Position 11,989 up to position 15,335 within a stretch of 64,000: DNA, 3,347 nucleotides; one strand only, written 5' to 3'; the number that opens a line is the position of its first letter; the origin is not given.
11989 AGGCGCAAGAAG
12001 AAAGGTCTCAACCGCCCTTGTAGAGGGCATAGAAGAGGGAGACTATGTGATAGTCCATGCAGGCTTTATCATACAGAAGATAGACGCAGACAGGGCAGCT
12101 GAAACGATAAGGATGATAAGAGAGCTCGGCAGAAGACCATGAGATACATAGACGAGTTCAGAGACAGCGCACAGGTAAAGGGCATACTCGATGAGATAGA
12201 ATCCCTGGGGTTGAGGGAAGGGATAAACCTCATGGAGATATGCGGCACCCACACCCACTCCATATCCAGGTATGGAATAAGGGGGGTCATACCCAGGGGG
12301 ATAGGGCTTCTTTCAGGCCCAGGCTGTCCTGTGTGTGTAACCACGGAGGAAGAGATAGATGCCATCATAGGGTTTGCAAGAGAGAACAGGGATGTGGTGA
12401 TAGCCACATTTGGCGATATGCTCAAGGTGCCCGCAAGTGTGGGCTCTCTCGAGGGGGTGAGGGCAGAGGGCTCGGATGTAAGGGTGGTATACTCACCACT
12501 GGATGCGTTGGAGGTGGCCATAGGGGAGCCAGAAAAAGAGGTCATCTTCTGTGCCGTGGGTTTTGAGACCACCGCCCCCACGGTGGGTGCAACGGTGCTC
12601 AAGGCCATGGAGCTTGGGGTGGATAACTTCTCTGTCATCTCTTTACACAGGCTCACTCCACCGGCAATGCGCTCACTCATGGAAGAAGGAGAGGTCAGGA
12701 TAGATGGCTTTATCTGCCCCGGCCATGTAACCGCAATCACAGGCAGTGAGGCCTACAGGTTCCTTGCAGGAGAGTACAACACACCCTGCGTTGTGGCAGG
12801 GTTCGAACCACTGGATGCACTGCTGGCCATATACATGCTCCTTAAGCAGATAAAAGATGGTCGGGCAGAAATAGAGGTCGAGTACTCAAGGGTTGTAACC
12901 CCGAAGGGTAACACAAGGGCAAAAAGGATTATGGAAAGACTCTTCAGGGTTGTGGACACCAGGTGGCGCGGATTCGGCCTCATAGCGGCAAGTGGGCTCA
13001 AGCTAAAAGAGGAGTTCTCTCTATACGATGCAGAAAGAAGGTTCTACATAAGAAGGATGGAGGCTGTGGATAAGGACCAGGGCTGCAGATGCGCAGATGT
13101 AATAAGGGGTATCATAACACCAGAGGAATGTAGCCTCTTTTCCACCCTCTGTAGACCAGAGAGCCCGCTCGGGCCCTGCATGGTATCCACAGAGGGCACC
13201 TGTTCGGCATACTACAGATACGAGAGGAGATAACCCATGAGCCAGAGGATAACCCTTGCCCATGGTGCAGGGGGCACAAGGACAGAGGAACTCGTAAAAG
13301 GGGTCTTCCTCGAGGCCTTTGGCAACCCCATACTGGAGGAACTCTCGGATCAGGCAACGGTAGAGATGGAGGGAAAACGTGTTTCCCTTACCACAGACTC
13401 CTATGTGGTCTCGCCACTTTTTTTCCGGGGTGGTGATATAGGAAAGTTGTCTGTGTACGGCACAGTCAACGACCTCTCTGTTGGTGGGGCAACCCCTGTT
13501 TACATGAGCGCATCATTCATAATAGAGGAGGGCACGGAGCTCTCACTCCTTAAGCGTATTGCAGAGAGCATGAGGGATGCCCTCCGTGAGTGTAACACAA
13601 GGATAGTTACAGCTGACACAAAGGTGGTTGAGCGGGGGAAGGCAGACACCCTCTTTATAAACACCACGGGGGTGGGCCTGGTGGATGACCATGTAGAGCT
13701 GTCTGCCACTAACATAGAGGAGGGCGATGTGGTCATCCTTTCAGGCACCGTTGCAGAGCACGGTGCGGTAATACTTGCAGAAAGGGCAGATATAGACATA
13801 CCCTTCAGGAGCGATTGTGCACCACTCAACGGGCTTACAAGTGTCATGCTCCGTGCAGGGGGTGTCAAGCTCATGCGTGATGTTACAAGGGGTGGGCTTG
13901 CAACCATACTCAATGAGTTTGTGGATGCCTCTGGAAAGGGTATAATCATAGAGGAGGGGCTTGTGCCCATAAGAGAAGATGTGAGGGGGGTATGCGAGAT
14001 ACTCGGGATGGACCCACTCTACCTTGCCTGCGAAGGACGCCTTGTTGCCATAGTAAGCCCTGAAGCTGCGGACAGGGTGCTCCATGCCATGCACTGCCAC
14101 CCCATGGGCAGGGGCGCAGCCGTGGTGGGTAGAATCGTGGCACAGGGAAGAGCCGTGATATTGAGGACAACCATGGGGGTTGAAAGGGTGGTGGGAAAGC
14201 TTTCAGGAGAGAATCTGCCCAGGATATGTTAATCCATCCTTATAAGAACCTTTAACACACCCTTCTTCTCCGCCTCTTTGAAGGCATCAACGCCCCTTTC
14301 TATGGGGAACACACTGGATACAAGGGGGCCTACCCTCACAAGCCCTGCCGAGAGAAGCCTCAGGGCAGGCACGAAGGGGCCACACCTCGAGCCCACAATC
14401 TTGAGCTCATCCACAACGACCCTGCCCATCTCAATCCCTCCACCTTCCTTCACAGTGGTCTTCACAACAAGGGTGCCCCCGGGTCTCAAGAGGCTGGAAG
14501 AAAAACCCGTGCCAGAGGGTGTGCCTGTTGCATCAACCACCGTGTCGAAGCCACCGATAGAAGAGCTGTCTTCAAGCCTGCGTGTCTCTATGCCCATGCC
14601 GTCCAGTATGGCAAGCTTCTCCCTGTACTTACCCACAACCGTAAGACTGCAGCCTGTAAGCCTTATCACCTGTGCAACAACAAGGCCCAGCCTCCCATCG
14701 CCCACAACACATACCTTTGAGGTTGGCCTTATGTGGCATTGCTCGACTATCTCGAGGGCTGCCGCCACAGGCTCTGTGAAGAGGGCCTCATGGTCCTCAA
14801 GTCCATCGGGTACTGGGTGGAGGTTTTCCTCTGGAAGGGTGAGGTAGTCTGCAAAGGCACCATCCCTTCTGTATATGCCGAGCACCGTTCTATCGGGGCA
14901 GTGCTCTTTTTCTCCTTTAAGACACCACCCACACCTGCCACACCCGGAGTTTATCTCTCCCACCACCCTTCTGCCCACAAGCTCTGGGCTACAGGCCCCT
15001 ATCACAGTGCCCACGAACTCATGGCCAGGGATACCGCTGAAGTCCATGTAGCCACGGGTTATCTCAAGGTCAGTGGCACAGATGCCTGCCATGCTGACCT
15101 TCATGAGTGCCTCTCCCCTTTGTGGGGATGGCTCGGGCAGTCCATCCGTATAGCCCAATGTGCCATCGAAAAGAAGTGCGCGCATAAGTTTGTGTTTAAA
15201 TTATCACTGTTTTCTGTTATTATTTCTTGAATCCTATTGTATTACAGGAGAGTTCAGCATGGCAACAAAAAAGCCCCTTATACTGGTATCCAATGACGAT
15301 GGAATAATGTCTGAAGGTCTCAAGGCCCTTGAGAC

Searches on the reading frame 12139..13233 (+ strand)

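Call 21: search_protein_families(library=pfam, proteins=[window:12139-13233:+], max_evalue=0.001)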
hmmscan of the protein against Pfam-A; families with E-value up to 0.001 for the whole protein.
window:12139-13233:+ (364 aa): 1 family
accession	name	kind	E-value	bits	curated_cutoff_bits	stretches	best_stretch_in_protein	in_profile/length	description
PF01924.21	HypD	-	7e-145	483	25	1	13-362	3-351/351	Hydrogenase formation hypA family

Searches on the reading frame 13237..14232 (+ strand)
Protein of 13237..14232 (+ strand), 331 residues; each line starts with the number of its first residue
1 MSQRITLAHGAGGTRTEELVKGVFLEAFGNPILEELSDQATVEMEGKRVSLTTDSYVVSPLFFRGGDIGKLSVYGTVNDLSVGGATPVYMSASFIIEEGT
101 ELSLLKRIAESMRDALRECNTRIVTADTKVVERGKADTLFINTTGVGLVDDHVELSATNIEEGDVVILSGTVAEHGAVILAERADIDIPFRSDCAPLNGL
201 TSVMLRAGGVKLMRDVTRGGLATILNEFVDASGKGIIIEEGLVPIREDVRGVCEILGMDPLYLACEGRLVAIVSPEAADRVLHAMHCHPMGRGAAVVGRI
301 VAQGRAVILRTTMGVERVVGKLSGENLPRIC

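Call 21: search_protein_families(library=pfam, proteins=[window:13237-14232:+], max_evalue=0.001)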
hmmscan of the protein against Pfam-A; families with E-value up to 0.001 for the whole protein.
window:13237-14232:+ (331 aa): 2 families
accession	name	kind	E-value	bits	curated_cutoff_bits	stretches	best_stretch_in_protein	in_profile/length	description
PF02769.27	AIRS_C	-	3.1e-22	79.8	23.1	1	161-307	1-152/156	AIR synthase related protein, C-terminal domain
PF00586.29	AIRS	-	2.7e-20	73.3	24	1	38-149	3-112/112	AIR synthase related protein, N-terminal domain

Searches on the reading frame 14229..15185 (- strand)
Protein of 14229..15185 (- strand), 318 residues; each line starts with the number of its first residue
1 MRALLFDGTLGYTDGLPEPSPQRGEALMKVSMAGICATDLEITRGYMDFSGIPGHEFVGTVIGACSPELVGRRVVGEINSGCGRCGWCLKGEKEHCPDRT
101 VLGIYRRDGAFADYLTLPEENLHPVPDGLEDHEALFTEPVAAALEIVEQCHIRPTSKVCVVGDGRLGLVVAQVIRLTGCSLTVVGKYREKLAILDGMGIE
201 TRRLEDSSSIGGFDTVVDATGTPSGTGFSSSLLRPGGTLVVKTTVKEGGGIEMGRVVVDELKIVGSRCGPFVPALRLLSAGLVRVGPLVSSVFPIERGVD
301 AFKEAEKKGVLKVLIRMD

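Call 21: search_protein_families(library=pfam, proteins=[window:14229-15185:-], max_evalue=0.001)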
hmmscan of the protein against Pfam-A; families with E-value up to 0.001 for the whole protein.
window:14229-15185:- (318 aa): 2 families
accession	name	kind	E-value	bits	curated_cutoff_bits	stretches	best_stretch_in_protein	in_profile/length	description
PF08240.17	ADH_N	-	5.6e-21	75.2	23.5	1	23-127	2-104/104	Alcohol dehydrogenase GroES-like domain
PF00107.32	ADH_zinc_N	-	2.2e-07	31.3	31.8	1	166-270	2-116/129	Zinc-binding dehydrogenase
